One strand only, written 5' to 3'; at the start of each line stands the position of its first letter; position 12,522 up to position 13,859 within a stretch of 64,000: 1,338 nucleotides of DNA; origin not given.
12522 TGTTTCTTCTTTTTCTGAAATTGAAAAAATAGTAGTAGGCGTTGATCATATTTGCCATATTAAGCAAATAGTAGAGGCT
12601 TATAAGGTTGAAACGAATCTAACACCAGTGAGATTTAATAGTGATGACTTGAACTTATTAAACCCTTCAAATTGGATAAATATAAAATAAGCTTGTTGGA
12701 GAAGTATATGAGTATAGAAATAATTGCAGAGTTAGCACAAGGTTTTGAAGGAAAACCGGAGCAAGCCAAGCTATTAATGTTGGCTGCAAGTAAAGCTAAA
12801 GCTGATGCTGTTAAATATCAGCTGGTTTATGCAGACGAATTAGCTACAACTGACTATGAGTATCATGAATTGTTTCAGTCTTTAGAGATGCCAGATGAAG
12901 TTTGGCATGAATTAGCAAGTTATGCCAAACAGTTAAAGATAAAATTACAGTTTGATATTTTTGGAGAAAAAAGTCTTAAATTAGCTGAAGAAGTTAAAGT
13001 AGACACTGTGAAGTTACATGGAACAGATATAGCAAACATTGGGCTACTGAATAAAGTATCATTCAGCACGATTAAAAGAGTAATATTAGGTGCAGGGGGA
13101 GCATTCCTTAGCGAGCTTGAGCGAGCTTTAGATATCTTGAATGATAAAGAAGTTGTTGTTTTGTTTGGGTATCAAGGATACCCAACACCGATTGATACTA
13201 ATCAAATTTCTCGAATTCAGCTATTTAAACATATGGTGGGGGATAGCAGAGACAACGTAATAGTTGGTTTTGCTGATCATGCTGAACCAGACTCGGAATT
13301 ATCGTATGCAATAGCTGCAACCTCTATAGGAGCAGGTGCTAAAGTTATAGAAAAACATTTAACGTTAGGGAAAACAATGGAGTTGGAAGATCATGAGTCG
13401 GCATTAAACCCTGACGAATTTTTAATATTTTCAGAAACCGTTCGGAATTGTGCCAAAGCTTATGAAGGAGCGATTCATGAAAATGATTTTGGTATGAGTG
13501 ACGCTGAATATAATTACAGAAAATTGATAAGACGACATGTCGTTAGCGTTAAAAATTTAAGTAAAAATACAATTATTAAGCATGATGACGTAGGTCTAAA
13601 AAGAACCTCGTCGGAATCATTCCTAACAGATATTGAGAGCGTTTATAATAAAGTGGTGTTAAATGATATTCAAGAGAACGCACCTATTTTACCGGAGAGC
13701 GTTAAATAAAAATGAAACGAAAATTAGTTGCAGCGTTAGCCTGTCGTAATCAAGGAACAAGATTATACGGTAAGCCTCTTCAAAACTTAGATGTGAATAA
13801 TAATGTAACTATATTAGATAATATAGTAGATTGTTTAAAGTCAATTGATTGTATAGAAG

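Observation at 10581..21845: Pse-type pathway split by an inserted second synthase set (AKR + divergent NeuB + SpsF-like CT + class III aminotransferase)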

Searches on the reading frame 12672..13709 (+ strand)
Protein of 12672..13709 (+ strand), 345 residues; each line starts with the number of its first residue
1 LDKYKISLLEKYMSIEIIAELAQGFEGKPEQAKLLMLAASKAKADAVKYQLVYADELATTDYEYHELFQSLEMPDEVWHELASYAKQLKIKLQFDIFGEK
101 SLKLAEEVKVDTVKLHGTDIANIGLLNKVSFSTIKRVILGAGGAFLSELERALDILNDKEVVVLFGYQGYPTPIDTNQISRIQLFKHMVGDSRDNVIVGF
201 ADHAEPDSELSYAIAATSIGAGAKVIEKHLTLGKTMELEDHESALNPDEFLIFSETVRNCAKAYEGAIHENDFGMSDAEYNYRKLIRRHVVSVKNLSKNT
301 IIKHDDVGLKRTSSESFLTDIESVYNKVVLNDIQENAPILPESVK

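Call 3: search_protein_families(library=pfam, proteins=[window:12672-13709:+])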
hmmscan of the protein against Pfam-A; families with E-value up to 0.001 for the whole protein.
window:12672-13709:+ (345 aa): 2 families
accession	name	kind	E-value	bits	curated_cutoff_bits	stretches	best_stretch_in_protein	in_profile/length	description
PF03102.20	NeuB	-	5.7e-35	121.4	22.1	1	37-265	3-237/241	NeuB family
PF08666.17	SAF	-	8.6e-05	23.5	21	1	290-343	4-61/63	SAF domain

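Call 4: search_protein_families(library=ncbifam, proteins=[window:12672-13709:+])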
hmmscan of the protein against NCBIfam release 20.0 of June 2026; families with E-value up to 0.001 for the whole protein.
window:12672-13709:+ (345 aa): 3 families
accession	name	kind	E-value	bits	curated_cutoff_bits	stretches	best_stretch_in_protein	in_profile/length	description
TIGR03569.1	NeuB_NnaB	equivalog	3.5e-43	147.9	399.65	1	17-337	3-327/329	N-acetylneuraminate synthase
TIGR03586.1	PseI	equivalog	2.8e-31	108.9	340.25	1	16-338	3-326/327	pseudaminic acid synthase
TIGR03170.1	flgA_cterm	equivalog_domain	0.00043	20.3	54.65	0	287-344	13-74/137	flagellar basal body P-ring formation chaperone FlgA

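Call 11: find_encoding_contigs(protein=window:12672-13709:+, flank=10000, max_places=6)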
Protein window:12672-13709:+ (345 aa): no gene with exactly this product is on record in the collection.

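Call 12: find_homologous_proteins(query=window:12672-13709:+)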
Query window:12672-13709:+ (345 aa): 1192 proteins with E <= 0.001 among 4190 candidates; the best 120 are listed.
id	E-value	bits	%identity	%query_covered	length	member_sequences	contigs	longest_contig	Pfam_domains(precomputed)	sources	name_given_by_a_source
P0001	4.6e-220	748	100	100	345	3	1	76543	PF03102.21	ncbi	ncbi:MAG: sialic acid synthase SpsE [Enterobacterales bacterium]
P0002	1.1e-143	497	67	96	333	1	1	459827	PF03102.21,PF08666.18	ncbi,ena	-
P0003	3.6e-133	462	64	96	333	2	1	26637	PF03102.21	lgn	-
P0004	5.3e-133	462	64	96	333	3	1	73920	PF03102.21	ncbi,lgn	-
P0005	1.3e-131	457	63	96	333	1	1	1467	PF03102.21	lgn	-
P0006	2.5e-130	453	62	96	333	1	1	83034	PF03102.21,PF08666.18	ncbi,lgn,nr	ncbi:MAG: N-acetylneuraminate synthase family protein [Methylotenera sp.]|nr:N-acetylneuraminate syn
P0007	8.1e-130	451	63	96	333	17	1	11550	PF03102.21,PF08666.18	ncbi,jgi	jgi:sialic acid synthase SpsE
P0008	4.0e-129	449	63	95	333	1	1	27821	PF03102.21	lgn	-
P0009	1.8e-128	447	62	97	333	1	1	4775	PF03102.21,PF08666.18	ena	-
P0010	3.7e-127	442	62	96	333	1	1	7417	PF03102.21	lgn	-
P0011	7.5e-127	441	63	95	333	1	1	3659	PF03102.21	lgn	-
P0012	1.3e-126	440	60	96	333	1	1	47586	PF03102.21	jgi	-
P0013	1.5e-126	440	62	95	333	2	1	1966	PF03102.21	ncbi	-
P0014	2.7e-126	439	61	96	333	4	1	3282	PF03102.21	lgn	-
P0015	4.2e-126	439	61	96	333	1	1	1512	PF03102.21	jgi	-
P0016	4.5e-126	439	61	96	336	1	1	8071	PF03102.21,PF08666.18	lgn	-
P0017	4.7e-126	439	61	94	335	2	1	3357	PF03102.21,PF08666.18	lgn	-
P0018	5.5e-126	438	61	96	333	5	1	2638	PF03102.21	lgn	-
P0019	6.7e-126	438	62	95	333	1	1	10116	PF03102.21,PF08666.18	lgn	-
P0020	7.8e-126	438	61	96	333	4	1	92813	PF03102.21,PF08666.18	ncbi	-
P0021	9.8e-126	438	61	95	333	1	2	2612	PF03102.21,PF08666.18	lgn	-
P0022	1.0e-125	438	62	95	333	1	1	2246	PF03102.21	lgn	-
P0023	1.1e-125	437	61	96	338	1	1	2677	PF03102.21,PF08666.18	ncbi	-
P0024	1.1e-125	437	61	96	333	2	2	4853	PF03102.21,PF08666.18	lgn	-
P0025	1.3e-125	437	61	94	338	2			PF03102.21,PF08666.18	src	-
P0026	1.4e-125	437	61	96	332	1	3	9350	PF03102.21,PF08666.18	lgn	-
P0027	2.3e-125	436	62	95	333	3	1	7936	PF03102.21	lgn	-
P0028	2.5e-125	436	61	95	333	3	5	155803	PF03102.21,PF08666.18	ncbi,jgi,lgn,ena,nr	ncbi:MAG TPA: NeuB family protein [Desulfobulbaceae bacterium]|nr:MAG: NeuB family protein [Deltapro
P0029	3.9e-125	436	61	96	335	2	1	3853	PF03102.21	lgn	-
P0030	4.2e-125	436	60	96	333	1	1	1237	PF03102.21,PF08666.18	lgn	-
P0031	4.3e-125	436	60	95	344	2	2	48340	PF03102.21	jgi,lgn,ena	-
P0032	4.7e-125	435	61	96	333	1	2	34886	PF03102.21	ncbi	-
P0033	7.2e-125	435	60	96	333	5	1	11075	PF03102.21,PF08666.18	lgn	-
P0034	8.5e-125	435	60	95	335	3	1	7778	PF03102.21,PF08666.18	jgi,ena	-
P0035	9.0e-125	434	61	96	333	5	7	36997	PF03102.21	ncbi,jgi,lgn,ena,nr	ncbi:MAG: NeuB family protein [Candidatus Marinimicrobia bacterium]|jgi:sialic acid synthase SpsE|nr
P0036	1.8e-124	433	62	95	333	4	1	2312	PF03102.21,PF08666.18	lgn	-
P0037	2.1e-124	433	61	95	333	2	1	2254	PF03102.21,PF08666.18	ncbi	-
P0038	2.5e-124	433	62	95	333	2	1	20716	PF03102.21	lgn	-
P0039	2.7e-124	433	61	94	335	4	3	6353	PF03102.21,PF08666.18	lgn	-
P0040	3.2e-124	433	58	96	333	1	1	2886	PF03102.21,PF08666.18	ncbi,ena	-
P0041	3.9e-124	432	60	96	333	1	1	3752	PF03102.21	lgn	-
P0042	5.3e-124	432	61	97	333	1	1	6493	PF03102.21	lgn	-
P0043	6.2e-124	432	63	91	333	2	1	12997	PF03102.21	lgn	-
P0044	6.3e-124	432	61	96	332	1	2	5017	PF03102.21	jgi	-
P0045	8.5e-124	431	60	97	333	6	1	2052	PF03102.21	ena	-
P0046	9.5e-124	431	60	96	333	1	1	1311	PF03102.21,PF08666.18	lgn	-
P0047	1.1e-123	431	59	96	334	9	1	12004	PF03102.21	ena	-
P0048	1.3e-123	431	62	96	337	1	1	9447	PF03102.21,PF08666.18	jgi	jgi:sialic acid synthase SpsE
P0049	1.7e-123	430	60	95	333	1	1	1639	PF03102.21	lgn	-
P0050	2.5e-123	430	60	96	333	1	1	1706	PF03102.21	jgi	jgi:sialic acid synthase SpsE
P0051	2.8e-123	430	62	95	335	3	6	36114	PF03102.21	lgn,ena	-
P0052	2.9e-123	429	59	97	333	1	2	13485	PF03102.21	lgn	-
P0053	3.3e-123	429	61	95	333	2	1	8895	PF03102.21,PF08666.18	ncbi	-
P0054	4.7e-123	429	60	95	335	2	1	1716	PF03102.21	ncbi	-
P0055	4.8e-123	429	61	95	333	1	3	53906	PF03102.21,PF08666.18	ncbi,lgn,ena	-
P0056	7.9e-123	428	60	96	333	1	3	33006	PF03102.21,PF08666.18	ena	-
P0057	8.9e-123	428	61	96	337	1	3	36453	PF03102.21,PF08666.18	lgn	-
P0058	9.9e-123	428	60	96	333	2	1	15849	PF03102.21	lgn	-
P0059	1.2e-122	428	60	95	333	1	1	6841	PF03102.21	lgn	-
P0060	1.2e-122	428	60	96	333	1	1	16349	PF03102.21,PF08666.18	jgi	jgi:N,N'-diacetyllegionaminate synthase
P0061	1.2e-122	427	60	95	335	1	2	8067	PF03102.21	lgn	-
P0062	1.3e-122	427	60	96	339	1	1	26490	PF03102.21,PF08666.18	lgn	-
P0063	1.4e-122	427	61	95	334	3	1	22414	PF03102.21,PF08666.18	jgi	jgi:N,N'-diacetyllegionaminate synthase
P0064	1.4e-122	427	60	95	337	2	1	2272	PF03102.21,PF08666.18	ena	-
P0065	1.7e-122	427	61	95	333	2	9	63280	PF03102.21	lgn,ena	-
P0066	1.9e-122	427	60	96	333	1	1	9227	PF03102.21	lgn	-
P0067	2.0e-122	427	61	95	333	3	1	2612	PF03102.21,PF08666.18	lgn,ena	-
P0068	3.1e-122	426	58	96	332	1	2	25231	PF03102.21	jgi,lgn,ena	-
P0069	3.3e-122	426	60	96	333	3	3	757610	PF03102.21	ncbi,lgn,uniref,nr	ncbi:NeuB family protein [Chlorobium sp. BLA1]|uniref:N-acetylneuraminate synthase family protein n=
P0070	3.8e-122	426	59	96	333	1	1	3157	PF03102.21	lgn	-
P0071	4.7e-122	426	61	95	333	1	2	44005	PF03102.21,PF08666.18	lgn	-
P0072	5.2e-122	425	60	95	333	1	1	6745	PF03102.21,PF08666.18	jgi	jgi:sialic acid synthase SpsE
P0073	7.4e-122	425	59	97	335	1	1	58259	PF03102.21,PF08666.18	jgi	jgi:sialic acid synthase SpsE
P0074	1.2e-121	424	61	95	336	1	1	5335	PF03102.21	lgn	-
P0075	1.2e-121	424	60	96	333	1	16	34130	PF03102.21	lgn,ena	-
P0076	1.3e-121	424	61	95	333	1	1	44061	PF03102.21,PF08666.18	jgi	jgi:sialic acid synthase SpsE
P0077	1.3e-121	424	60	97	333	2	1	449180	PF03102.21,PF08666.18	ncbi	ncbi:MAG: N-acetylneuraminate synthase family protein [Desulfotalea sp.]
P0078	1.4e-121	424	60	95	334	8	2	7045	PF03102.21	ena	-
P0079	1.4e-121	424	59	95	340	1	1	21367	PF03102.21,PF08666.18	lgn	-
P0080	2.4e-121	423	61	94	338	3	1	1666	PF03102.21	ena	-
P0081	2.4e-121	423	60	95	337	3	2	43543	PF03102.21,PF08666.18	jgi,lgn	jgi:N,N'-diacetyllegionaminate synthase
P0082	3.1e-121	423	59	96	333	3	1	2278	PF03102.21,PF08666.18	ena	-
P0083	3.4e-121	423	59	96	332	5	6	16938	PF03102.21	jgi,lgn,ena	jgi:sialic acid synthase SpsE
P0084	3.5e-121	423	59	95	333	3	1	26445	PF03102.21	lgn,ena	-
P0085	3.7e-121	423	61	97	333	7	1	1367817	PF03102.21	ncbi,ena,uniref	ncbi:SpsE Sialic acid synthase [Candidatus Methylopumilus universalis]|uniref:N-acetylneuraminate sy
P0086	4.3e-121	422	61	97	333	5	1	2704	PF03102.21,PF08666.18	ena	-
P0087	4.4e-121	422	58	96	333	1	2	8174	PF03102.21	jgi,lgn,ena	-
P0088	4.7e-121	422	58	97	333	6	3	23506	PF03102.21,PF08666.18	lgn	-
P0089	4.7e-121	422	58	96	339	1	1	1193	PF03102.21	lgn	-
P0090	4.9e-121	422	58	96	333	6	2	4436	PF03102.21,PF08666.18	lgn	-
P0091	5.2e-121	422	59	96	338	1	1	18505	PF03102.21,PF08666.18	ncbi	-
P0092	5.2e-121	422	60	96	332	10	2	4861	PF03102.21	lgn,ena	-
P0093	6.2e-121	422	59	96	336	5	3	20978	PF03102.21,PF08666.18,PF13144.12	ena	-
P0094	6.3e-121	422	60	95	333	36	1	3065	PF03102.21,PF08666.18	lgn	-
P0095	6.6e-121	422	59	96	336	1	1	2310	PF03102.21,PF08666.18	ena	-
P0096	7.1e-121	422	60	96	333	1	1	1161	PF03102.21,PF08666.18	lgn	-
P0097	7.2e-121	422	59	96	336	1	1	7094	PF03102.21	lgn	-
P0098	7.8e-121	422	58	97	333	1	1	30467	PF03102.21,PF08666.18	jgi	-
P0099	9.7e-121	421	60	95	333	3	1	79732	PF03102.21,PF08666.18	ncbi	-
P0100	1.1e-120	421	58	96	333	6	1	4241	PF03102.21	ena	-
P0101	1.4e-120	421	60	95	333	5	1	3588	PF03102.21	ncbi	-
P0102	1.5e-120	421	60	95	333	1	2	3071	PF03102.21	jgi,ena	jgi:sialic acid synthase SpsE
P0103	1.6e-120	420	59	96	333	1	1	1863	PF03102.21,PF08666.18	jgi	jgi:N,N'-diacetyllegionaminate synthase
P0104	1.7e-120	420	59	96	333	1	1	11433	PF03102.21,PF08666.18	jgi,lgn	jgi:sialic acid synthase SpsE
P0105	1.8e-120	420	60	95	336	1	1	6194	PF03102.21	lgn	-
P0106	1.9e-120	420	59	95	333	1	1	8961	PF03102.21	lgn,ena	-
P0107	2.3e-120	420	59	95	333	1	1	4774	PF03102.21,PF08666.18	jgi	jgi:N,N'-diacetyllegionaminate synthase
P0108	2.3e-120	420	60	96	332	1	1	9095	PF03102.21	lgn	-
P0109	2.6e-120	420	59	97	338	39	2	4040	PF03102.21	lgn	-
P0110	2.7e-120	420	59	95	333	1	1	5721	PF03102.21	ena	-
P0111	2.8e-120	420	59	96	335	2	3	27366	PF03102.21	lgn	-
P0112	3.1e-120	420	58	96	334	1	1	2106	PF03102.21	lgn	-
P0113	3.6e-120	419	58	96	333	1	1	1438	PF03102.21,PF08666.18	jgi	jgi:N,N'-diacetyllegionaminate synthase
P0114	4.3e-120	419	59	97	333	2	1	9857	PF03102.21,PF08666.18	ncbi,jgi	jgi:sialic acid synthase SpsE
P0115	4.6e-120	419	60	94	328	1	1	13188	PF03102.21,PF08666.18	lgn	-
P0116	4.8e-120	419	59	96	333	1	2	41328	PF03102.21,PF08666.18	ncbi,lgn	-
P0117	5.0e-120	419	60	96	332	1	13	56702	PF03102.21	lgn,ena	-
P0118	5.0e-120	419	59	95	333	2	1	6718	PF03102.21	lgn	-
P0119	5.2e-120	419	60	96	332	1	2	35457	PF03102.21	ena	-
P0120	5.6e-120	419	59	96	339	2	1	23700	PF03102.21,PF08666.18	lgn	-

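Call 16: find_encoding_contigs(protein=P0085, flank=10000, max_places=2)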
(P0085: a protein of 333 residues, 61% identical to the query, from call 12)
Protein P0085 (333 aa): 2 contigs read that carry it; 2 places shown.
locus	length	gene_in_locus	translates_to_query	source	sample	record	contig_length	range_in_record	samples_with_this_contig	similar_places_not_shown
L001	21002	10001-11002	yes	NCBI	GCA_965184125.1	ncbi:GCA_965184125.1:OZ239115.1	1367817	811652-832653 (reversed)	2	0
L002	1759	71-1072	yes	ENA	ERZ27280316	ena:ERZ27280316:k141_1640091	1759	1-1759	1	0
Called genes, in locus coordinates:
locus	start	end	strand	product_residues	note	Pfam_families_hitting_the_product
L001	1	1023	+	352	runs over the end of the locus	PF01073:3Beta_HSD, PF01370:Epimerase, PF02719:Polysacc_synt_2, PF04321:RmlD_sub_bind, PF07993:NAD_binding_4, PF16363:GDP_Man_Dehyd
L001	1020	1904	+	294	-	PF01370:Epimerase, PF02719:Polysacc_synt_2 (faint), PF04321:RmlD_sub_bind, PF16363:GDP_Man_Dehyd, PF07993:NAD_binding_4 (weak)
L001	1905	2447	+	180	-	PF00908:dTDP_sugar_isom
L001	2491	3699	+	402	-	-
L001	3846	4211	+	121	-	PF12802:MarR_2 (weak), PF13412:HTH_24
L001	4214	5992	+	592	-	PF00664:ABC_membrane, PF00005:ABC_tran, PF02463:SMC_N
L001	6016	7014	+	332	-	PF00106:adh_short (weak), PF01073:3Beta_HSD, PF01370:Epimerase, PF02719:Polysacc_synt_2, PF04321:RmlD_sub_bind (weak), PF05368:NmrA (weak), PF13460:NAD_binding_10, PF16363:GDP_Man_Dehyd, +2 more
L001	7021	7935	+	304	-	PF01370:Epimerase, PF04321:RmlD_sub_bind, PF02719:Polysacc_synt_2, PF16363:GDP_Man_Dehyd, PF01073:3Beta_HSD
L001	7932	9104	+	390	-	PF00155:Aminotran_1_2, PF01041:DegT_DnrJ_EryC1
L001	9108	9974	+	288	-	PF00248:Aldo_ket_red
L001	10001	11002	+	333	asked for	PF03102:NeuB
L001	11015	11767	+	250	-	-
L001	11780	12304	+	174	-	PF04989:RMNT_CmcI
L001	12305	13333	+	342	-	PF00535:Glycos_transf_2 (weak)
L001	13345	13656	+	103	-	PF00202:Aminotran_3 (weak)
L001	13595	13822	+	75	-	-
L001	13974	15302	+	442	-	PF00202:Aminotran_3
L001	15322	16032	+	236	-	PF02585:PIG-L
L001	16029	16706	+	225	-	PF21553:Formyl_trans_C_2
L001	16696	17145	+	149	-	PF13302:Acetyltransf_3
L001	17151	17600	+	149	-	-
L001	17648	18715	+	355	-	PF03102:NeuB, PF08666:SAF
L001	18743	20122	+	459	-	PF01266:DAO (weak), PF01593:Amino_oxidase (faint), PF07992:Pyr_redox_2 (faint), PF13450:NAD_binding_8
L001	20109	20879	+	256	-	PF13489:Methyltransf_23, PF13847:Methyltransf_31, PF08241:Methyltransf_11, PF08242:Methyltransf_12, PF13649:Methyltransf_25 (weak)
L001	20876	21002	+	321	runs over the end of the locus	PF27889:PLP_IMCC1989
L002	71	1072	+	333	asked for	PF03102:NeuB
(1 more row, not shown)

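Call 17: find_encoding_contigs(protein=P0069, flank=10000, max_places=2)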
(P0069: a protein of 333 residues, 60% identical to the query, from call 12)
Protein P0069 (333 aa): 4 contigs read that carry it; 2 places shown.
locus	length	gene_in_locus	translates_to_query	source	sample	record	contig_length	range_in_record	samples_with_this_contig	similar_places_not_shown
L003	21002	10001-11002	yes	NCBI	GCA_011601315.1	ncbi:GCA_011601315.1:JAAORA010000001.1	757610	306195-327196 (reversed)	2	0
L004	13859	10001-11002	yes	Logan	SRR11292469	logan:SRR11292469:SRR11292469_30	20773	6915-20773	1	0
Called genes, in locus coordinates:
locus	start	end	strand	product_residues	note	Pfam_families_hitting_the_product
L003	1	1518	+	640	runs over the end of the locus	PF02563:Poly_export, PF22461:SLBB_2 (faint), PF10531:SLBB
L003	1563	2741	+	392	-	PF02706:Wzz (weak), PF13807:GNVR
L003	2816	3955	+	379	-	PF00953:Glycos_transf_4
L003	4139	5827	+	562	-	PF00664:ABC_membrane, PF00005:ABC_tran, PF02463:SMC_N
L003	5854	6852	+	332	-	PF00106:adh_short (weak), PF01073:3Beta_HSD, PF01370:Epimerase, PF02719:Polysacc_synt_2, PF04321:RmlD_sub_bind, PF05368:NmrA (weak), PF13460:NAD_binding_10, PF16363:GDP_Man_Dehyd, +1 more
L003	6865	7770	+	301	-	PF01370:Epimerase, PF04321:RmlD_sub_bind, PF16363:GDP_Man_Dehyd, PF02719:Polysacc_synt_2 (weak), PF01073:3Beta_HSD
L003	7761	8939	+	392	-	PF01041:DegT_DnrJ_EryC1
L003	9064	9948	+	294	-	PF00248:Aldo_ket_red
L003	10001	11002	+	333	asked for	PF03102:NeuB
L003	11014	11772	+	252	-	-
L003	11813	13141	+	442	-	PF00202:Aminotran_3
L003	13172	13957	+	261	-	PF00795:CN_hydrolase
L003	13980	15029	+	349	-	PF04101:Glyco_tran_28_C (weak)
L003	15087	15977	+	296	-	PF13489:Methyltransf_23, PF13847:Methyltransf_31, PF08241:Methyltransf_11, PF08242:Methyltransf_12, PF13649:Methyltransf_25 (weak)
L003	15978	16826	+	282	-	PF01073:3Beta_HSD (weak), PF01370:Epimerase, PF04321:RmlD_sub_bind, PF16363:GDP_Man_Dehyd, PF07993:NAD_binding_4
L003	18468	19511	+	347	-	PF03102:NeuB, PF08666:SAF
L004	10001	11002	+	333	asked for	PF03102:NeuB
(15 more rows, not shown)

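Call 20: search_solved_structures(query=window:12708-13709:+, max_evalue=0.001, show_alignments=2)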
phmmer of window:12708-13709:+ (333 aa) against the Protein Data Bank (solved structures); distinct sequences matched with E-value up to 0.001: 6.
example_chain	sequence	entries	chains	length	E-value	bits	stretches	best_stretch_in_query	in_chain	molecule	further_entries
1vli_A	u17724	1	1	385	4.7e-21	78.8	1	4-247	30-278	Spore coat polysaccharide biosynthesis protein spsE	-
6ncs_A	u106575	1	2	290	3.3e-15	59.6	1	5-275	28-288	N-acetylneuraminic acid (Sialic acid) synthetase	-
8h2c_A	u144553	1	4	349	1.4e-10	44.4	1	3-300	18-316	Pseudaminic acid synthase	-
3g8r_A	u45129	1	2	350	1.9e-09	40.7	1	47-310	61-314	Probable spore coat polysaccharide biosynthesis protein E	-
2wqp_A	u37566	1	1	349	1.1e-07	34.9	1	5-328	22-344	POLYSIALIC ACID CAPSULE BIOSYNTHESIS PROTEIN SIAC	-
1xuu_A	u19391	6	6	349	3.4e-07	33.3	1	5-328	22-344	polysialic acid capsule biosynthesis protein SiaC | N-acetylneuraminate synthase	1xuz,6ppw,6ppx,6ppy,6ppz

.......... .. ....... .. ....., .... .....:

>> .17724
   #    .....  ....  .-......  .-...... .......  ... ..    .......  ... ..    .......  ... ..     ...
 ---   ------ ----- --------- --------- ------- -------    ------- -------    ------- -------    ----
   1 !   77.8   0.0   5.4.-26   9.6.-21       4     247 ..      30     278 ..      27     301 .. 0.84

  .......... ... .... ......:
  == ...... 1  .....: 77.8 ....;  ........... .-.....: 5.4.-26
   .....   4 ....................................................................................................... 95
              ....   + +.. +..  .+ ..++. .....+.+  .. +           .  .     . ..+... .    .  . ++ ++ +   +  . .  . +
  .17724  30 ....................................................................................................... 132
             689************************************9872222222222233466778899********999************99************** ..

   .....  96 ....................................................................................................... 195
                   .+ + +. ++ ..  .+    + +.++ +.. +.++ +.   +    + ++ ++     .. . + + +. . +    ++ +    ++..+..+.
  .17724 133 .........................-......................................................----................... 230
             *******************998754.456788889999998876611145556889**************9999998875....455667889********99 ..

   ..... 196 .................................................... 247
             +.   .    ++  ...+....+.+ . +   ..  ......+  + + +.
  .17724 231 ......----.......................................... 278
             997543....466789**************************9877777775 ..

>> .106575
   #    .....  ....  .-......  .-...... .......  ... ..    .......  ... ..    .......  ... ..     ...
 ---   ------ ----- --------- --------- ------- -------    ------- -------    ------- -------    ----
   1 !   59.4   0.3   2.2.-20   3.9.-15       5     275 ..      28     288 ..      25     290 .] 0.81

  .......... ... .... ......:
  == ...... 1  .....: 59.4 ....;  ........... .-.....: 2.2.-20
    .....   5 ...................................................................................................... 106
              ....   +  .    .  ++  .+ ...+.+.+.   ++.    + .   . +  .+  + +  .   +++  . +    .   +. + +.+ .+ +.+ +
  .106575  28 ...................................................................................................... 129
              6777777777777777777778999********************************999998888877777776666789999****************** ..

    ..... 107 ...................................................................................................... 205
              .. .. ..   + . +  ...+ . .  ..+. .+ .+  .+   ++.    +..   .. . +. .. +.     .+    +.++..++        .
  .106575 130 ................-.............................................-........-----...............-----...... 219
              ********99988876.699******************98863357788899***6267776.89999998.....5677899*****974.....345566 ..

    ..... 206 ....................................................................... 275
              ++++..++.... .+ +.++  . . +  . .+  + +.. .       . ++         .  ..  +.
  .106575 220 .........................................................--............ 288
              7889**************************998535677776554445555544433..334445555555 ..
